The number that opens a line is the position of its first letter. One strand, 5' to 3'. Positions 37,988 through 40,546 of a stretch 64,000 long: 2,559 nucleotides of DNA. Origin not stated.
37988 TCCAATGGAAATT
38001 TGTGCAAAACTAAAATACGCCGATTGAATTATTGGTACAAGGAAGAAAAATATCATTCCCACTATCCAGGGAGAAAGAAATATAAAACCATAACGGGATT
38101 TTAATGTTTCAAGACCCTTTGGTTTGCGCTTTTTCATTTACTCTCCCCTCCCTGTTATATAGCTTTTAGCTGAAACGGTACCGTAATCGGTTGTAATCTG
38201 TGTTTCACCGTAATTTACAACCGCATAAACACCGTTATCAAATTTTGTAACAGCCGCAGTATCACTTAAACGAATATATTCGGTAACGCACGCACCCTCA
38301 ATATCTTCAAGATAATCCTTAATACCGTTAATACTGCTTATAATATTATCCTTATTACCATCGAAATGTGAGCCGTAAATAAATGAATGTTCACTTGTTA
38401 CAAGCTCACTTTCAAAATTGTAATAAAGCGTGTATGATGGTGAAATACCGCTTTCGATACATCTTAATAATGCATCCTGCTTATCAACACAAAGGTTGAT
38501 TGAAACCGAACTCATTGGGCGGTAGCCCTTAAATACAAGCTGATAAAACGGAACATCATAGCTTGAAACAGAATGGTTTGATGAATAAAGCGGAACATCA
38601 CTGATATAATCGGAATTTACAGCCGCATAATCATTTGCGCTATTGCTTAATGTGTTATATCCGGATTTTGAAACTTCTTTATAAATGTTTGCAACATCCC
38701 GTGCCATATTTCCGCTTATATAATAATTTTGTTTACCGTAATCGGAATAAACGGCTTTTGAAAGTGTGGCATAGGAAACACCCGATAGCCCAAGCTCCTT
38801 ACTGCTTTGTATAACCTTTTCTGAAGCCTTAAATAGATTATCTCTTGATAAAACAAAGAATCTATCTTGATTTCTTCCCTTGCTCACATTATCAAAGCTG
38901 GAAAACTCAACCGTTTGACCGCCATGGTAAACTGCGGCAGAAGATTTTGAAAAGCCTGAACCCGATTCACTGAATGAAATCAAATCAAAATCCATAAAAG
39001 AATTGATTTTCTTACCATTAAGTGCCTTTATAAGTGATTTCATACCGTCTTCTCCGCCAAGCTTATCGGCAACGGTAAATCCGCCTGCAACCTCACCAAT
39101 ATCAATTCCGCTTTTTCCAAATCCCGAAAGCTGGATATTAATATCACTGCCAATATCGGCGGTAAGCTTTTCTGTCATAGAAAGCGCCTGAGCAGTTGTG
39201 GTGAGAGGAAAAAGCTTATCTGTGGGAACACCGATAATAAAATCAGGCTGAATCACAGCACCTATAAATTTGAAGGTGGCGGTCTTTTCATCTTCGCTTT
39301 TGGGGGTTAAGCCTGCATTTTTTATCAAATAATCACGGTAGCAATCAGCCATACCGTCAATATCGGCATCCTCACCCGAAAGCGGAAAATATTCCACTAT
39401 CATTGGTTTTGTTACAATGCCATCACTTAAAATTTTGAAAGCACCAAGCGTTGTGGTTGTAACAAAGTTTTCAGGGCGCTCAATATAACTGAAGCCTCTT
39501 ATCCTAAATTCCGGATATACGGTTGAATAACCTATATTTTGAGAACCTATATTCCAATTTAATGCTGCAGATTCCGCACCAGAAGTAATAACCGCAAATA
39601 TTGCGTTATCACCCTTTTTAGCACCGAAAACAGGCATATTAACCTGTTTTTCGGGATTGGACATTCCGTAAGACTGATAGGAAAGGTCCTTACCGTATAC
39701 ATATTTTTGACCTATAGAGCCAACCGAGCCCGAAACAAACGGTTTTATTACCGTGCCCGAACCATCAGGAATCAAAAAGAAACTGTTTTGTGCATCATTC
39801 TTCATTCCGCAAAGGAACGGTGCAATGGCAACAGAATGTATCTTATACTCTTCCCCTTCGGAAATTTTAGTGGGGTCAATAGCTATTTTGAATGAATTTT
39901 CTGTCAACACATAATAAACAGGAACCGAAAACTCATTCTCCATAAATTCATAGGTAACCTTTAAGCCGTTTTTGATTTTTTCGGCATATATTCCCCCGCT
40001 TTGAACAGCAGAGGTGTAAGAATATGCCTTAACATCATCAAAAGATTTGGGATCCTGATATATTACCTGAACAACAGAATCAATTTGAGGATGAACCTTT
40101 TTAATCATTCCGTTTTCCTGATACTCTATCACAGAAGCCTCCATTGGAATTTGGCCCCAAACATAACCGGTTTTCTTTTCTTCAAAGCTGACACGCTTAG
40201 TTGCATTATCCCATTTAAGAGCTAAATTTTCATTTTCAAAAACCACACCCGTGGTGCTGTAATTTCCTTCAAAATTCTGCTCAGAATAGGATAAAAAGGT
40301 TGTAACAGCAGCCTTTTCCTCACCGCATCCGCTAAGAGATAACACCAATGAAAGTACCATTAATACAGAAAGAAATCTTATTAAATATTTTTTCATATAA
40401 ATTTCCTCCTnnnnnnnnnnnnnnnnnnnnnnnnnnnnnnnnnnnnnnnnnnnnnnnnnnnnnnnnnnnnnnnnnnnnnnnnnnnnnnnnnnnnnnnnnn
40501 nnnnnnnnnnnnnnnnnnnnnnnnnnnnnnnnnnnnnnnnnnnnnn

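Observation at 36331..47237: Seven-gene translationally coupled cassette: giant SBP, two complete permease pairs, a propeller-Yip1 membrane protein and a 752-aa lipoprotein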

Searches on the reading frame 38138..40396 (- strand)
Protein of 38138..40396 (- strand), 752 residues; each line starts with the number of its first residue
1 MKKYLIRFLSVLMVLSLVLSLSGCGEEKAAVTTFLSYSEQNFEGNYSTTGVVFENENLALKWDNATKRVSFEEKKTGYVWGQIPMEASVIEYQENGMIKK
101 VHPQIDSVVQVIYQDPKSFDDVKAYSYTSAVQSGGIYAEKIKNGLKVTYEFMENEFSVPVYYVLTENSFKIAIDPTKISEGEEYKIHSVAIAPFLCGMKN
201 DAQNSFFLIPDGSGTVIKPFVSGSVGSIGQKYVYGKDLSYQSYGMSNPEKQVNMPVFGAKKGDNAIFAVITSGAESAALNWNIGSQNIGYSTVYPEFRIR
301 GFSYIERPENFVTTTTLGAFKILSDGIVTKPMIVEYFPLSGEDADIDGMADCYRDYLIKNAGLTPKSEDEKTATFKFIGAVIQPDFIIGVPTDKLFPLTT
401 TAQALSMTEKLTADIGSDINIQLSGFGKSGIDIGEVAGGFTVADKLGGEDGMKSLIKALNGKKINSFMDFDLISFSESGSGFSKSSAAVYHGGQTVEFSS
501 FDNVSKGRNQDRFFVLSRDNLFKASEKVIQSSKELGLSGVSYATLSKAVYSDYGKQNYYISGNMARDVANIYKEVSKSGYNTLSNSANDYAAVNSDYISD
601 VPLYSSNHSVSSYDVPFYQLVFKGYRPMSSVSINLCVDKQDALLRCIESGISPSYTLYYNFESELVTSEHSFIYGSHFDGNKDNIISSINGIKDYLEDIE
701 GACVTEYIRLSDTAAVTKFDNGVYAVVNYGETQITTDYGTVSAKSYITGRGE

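Call 5: search_protein_families(library=pfam, proteins=[window:38138-40396:-], max_evalue=0.01)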
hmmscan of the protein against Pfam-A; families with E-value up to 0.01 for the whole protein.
window:38138-40396:- (752 aa): 1 family
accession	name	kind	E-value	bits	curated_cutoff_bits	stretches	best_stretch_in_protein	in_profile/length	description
PF18952.6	DUF5696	-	2.3e-126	423.2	25.6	1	139-746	5-612/612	Family of unknown function (DUF5696)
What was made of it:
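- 38138..40396 (-): DUF5696 lipoprotein (752 aa; lipobox LSGC, Cys24) with a GH129/GH101-like three-domain fold and an invariant barrel Asp552. PF18952 at 423 bits (call 5).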

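Call 7: search_protein_families(library=ncbifam, proteins=[window:38138-40396:-], max_evalue=0.001)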
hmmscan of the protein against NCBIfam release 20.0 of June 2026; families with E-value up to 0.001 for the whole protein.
window:38138-40396:- (752 aa): 0 families

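Call 10: find_homologous_proteins(query=window:38138-40396:-)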
Query window:38138-40396:- (752 aa): 165 proteins with E <= 0.001 among 8000 candidates; the best 120 are listed.
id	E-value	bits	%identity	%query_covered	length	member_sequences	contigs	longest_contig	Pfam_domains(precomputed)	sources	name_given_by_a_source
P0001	0.0e+0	1669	100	100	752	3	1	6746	PF18952.7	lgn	-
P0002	0.0e+0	1280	73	100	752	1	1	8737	PF18952.7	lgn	-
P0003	0.0e+0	1279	75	100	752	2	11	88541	PF18952.7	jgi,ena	-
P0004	0.0e+0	1278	74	100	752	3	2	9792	PF18952.7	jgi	-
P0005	0.0e+0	1275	74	100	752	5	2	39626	PF18952.7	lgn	-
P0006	0.0e+0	1267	73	100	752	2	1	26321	PF18952.7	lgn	-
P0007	0.0e+0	1264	73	100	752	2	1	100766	PF18952.7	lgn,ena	-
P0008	0.0e+0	1263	72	100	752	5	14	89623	PF18952.7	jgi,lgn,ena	-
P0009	0.0e+0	1262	73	100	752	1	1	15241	PF18952.7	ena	-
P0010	0.0e+0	1259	72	100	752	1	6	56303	PF18952.7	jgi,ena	-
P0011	0.0e+0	1258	73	100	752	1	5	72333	PF18952.7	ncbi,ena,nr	ncbi:MAG: hypothetical protein J6B22_06615 [Clostridia bacterium]|nr:hypothetical protein [Clostridi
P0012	0.0e+0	1255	72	100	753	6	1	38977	PF18952.7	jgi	-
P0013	0.0e+0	1254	72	100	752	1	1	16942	PF18952.7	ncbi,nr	ncbi:MAG: hypothetical protein J6L58_03250 [Clostridia bacterium]|nr:hypothetical protein [Clostridi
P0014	0.0e+0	1253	71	100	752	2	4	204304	PF18952.7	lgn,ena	-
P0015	0.0e+0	1250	72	100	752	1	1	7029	PF18952.7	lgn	-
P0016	0.0e+0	1248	73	100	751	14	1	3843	PF18952.7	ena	-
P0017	0.0e+0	1242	71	100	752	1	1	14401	PF18952.7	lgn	-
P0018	0.0e+0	1241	71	100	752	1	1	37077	PF18952.7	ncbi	-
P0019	0.0e+0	1241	71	100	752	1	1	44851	PF18952.7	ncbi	-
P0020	0.0e+0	1236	71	100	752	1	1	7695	PF18952.7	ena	-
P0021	0.0e+0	1228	71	100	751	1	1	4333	PF18952.7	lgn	-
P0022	0.0e+0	1228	70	100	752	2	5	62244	PF18952.7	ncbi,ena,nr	ncbi:MAG: hypothetical protein J6B80_04960 [Clostridia bacterium]|nr:hypothetical protein [Clostridi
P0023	0.0e+0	1227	71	100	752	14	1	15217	PF18952.7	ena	-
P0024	0.0e+0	1226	72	100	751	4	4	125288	PF18952.7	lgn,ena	-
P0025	0.0e+0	1225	70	100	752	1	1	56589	PF18952.7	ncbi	-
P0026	0.0e+0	1219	70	100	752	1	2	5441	PF18952.7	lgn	-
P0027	0.0e+0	1214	70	100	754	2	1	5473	PF18952.7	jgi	-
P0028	0.0e+0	1213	70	100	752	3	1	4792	PF18952.7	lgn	-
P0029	0.0e+0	1206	70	100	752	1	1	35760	PF18952.7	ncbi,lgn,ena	-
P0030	0.0e+0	1048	60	100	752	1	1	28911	PF18952.7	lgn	-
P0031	0.0e+0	1042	61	100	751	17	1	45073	PF18952.7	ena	-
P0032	0.0e+0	1042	62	100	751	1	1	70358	PF18952.7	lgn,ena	-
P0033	1.4e-294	997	58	100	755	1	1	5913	PF18952.7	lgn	-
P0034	6.8e-287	972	56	97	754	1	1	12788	PF18952.7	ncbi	-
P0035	2.9e-267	907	55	100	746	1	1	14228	PF18952.7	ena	-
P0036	4.5e-267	907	55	100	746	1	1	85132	PF18952.7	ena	-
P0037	8.9e-267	906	55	100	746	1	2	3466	PF18952.7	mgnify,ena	mgnify:FL=1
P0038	1.1e-266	905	55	100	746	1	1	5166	PF18952.7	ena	-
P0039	3.2e-266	904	55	100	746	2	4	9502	PF18952.7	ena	-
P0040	3.6e-266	904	55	100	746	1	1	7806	PF18952.7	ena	-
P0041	5.2e-266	903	55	100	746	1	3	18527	PF18952.7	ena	-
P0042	6.9e-266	903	55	100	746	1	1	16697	PF18952.7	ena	-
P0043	7.2e-266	903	55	100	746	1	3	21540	PF18952.7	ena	-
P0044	9.9e-266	902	55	100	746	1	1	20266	PF18952.7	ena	-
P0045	1.7e-265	901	55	100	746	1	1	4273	PF18952.7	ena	-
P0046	2.6e-265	901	55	100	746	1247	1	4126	PF18952.7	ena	-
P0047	3.4e-265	900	55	100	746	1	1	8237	PF18952.7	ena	-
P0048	3.8e-265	900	55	100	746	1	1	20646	PF18952.7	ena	-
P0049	6.7e-265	899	55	100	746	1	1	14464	PF18952.7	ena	-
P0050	6.7e-265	899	55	100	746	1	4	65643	PF18952.7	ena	-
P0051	7.5e-265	899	55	100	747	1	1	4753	PF18952.7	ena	-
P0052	8.9e-265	899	55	100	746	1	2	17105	PF18952.7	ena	-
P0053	6.2e-262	890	53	100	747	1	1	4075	PF18952.7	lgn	-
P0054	1.5e-248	845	50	100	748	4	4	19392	PF18952.7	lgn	-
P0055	4.5e-246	837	51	100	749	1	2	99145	PF18952.7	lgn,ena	-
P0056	1.3e-241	822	52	100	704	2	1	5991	PF18952.7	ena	-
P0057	4.5e-241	821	52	100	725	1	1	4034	PF18952.7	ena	-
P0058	5.7e-240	817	72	66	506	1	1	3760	PF18952.7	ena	-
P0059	1.3e-238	813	51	100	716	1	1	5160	PF18952.7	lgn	-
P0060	9.0e-236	803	56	87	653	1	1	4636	PF18952.7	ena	-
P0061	1.6e-233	796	47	100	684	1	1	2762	PF18952.7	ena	-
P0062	8.1e-226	770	73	61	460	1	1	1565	PF18952.7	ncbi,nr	ncbi:MAG: hypothetical protein IKT35_00505, partial [Clostridia bacterium]|nr:hypothetical protein [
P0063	1.1e-223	763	47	100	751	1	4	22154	PF18952.7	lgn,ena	-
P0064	7.6e-217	741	47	99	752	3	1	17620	PF18952.7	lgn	-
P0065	3.6e-216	738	47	99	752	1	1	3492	PF18952.7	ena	-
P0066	5.5e-216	738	46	99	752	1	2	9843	PF18952.7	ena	-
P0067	1.7e-213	730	54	82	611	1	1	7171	PF18952.7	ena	-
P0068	3.0e-211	722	45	100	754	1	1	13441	PF18952.7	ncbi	-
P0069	1.1e-209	717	45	100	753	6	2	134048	PF18952.7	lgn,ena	-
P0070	2.3e-206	706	45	99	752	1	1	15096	PF18952.7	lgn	-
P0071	3.8e-206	705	44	99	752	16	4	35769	PF18952.7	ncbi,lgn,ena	-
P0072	1.0e-204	700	54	79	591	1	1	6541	PF18952.7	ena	-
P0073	1.3e-203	697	45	97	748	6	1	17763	PF18952.7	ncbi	-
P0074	1.3e-203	697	45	99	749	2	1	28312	PF18952.7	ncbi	-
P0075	6.2e-203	695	44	100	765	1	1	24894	PF18952.7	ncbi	-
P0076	1.1e-197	677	54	76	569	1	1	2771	PF18952.7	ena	-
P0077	1.2e-197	677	44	100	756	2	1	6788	PF18952.7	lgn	-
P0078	2.2e-196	673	43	99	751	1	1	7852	PF18952.7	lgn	-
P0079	4.7e-196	672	54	76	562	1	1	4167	PF18952.7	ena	-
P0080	6.6e-196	671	55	75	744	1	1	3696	PF18952.7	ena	-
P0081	7.4e-195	668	45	100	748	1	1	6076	PF18952.7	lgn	-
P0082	1.3e-194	667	43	99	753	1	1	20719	PF18952.7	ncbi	-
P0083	5.8e-194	665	54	75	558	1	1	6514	PF18952.7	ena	-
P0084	2.8e-193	663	44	100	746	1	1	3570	PF18952.7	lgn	-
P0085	2.5e-192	660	42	99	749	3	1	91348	PF18952.7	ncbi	-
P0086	9.2e-191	654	44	100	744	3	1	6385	PF18952.7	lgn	-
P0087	5.3e-189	649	42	99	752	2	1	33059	PF18952.7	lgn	-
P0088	2.3e-188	646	43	100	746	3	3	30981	PF18952.7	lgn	-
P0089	4.3e-188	646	44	97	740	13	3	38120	PF18952.7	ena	-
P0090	4.8e-188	645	44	99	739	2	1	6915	PF18952.7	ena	-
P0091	3.3e-186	639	43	100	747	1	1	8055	PF18952.7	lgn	-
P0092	8.0e-186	638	43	100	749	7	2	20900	PF18952.7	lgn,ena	-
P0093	5.3e-184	632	43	100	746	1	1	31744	PF18952.7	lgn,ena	-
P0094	5.8e-178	612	40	94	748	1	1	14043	PF18952.7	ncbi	-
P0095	2.6e-175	603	53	74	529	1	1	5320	PF18952.7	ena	-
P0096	8.0e-166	572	39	100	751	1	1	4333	PF18952.7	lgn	-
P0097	7.0e-163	562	39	99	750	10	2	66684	PF18952.7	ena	-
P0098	9.7e-159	548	37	100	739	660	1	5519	PF18952.7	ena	-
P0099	9.4e-156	539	39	99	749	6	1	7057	PF18952.7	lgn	-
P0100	1.9e-154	534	37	98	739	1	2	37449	PF18952.7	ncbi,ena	-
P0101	1.9e-154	534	40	93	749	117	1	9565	PF18952.7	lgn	-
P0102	1.1e-153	532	38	99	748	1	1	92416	PF18952.7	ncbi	-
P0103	7.2e-153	529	38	98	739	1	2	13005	PF18952.7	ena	-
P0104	1.2e-152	528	38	98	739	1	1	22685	PF18952.7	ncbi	-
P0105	2.0e-133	465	34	100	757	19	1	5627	PF18952.7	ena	-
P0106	6.7e-124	433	36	100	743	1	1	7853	PF18952.7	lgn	-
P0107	4.3e-121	424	34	100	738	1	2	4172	PF18952.7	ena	-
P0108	4.4e-121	424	34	100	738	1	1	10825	PF18952.7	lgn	-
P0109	1.7e-117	412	34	99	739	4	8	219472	PF18952.7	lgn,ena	-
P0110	1.6e-116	409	32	99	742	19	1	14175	PF18952.7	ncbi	-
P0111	1.8e-116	409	34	99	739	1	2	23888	PF18952.7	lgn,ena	-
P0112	7.8e-112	393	33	100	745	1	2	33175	PF18952.7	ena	-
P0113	5.1e-110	387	31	99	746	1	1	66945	PF18952.7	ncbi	-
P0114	1.6e-109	386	42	55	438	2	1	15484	PF18952.7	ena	-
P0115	3.6e-109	385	35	73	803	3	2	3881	PF18952.7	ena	-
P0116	6.3e-109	384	32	100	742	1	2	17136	PF18952.7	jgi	-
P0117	2.1e-107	379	37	68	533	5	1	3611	PF18952.7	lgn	-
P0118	1.1e-106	376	32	99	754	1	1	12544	PF18952.7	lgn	-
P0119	2.3e-106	375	32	99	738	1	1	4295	PF18952.7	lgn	-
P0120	3.1e-106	375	33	98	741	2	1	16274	PF18952.7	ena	-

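Call 11: find_encoding_contigs(protein=P0109, flank=10000, max_places=2)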
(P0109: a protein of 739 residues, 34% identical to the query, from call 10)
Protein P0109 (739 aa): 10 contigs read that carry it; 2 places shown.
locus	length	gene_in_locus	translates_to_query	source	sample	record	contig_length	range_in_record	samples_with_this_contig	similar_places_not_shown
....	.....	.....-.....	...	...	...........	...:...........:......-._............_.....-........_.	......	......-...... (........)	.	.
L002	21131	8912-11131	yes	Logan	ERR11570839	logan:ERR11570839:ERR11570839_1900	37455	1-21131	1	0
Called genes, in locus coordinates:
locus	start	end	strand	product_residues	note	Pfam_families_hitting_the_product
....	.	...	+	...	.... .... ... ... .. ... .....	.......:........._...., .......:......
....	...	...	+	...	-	-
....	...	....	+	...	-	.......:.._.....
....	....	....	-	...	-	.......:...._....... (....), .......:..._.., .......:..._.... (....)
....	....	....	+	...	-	-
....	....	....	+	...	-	-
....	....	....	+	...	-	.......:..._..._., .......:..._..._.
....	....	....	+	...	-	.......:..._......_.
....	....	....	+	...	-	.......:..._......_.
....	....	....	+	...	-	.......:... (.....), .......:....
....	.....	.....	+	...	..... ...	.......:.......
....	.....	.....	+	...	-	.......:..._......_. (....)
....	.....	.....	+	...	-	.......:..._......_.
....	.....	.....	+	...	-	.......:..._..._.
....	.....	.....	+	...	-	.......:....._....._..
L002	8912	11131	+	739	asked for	PF18952:DUF5696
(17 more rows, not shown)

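Call 12: find_encoding_contigs(protein=P0085, flank=10000, max_places=2)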
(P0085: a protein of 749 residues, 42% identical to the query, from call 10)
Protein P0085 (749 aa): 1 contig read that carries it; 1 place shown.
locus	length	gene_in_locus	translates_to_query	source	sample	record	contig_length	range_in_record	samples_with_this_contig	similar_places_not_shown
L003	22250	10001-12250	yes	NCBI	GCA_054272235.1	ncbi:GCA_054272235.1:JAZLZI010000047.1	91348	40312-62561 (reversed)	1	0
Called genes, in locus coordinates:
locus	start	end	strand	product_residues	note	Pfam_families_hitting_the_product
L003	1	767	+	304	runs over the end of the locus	PF00701:DHDPS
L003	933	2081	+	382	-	PF00196:GerE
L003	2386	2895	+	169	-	-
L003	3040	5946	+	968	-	PF01547:SBP_bac_1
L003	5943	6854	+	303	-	PF00528:BPD_transp_1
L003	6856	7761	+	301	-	-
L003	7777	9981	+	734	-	PF04893:Yip1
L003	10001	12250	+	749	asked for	PF18952:DUF5696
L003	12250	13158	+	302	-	-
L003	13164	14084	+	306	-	PF00528:BPD_transp_1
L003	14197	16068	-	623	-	PF08497:Radical_SAM_N, PF04055:Radical_SAM (weak), PF11842:DUF3362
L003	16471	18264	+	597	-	PF03553:Na_H_antiporter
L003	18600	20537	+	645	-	-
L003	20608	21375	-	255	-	PF08281:Sigma70_r4_2 (faint), PF04542:Sigma70_r2, PF04539:Sigma70_r3, PF04545:Sigma70_r4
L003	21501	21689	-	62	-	PF00830:Ribosomal_L28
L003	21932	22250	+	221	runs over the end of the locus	PF02163:Peptidase_M50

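Call 13: find_encoding_contigs(protein=P0113, flank=10000, max_places=2)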
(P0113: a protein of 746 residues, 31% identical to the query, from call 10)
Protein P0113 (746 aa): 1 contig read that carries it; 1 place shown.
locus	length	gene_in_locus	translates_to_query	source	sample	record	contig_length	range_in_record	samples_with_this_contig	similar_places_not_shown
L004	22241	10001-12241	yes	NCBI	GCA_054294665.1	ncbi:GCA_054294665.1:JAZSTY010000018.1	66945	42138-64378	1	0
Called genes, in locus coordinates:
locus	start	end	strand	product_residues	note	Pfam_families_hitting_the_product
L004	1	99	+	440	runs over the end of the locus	PF01926:MMR_HSR1, PF02421:FeoB_N, PF04548:AIG1 (weak), PF00009:GTP_EFTU, PF01926:MMR_HSR1, PF02421:FeoB_N, PF00009:GTP_EFTU, PF14714:KH_dom-like, +5 more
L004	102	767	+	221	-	PF02660:G3P_acyltransf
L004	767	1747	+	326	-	PF01210:NAD_Gly3P_dh_N, PF07479:NAD_Gly3P_dh_C, PF20618:GPD_NAD_C_bact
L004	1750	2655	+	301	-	PF00294:PfkB, PF08543:Phos_pyr_kin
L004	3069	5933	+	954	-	PF01547:SBP_bac_1, PF13416:SBP_bac_8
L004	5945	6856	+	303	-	PF00528:BPD_transp_1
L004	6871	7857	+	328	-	PF00528:BPD_transp_1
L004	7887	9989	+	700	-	PF01436:NHL (faint), PF04893:Yip1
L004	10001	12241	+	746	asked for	PF18952:DUF5696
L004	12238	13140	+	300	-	-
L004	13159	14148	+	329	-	PF00528:BPD_transp_1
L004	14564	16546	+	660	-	PF00204:DNA_gyraseB, PF01751:Toprim, PF00986:DNA_gyraseB_C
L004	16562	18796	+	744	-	PF00521:DNA_topoisoIV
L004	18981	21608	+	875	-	PF00133:tRNA-synt_1, PF09334:tRNA-synt_1g, PF13603:tRNA-synt_1_2, PF09334:tRNA-synt_1g (weak), PF08264:Anticodon_1, PF10458:Val_tRNA-synt_C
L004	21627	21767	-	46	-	-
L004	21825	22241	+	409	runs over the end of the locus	PF08245:Mur_ligase_M, PF02875:Mur_ligase_C, PF27239:FOL3_C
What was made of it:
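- Some copies have purely housekeeping flanks, such as L003 and L004 (calls 12, 13). Copies such as L003 and L004 have no second binding protein within the 8-10 kb held on either side (calls 12, 13), so F2G2 may be served differently there.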
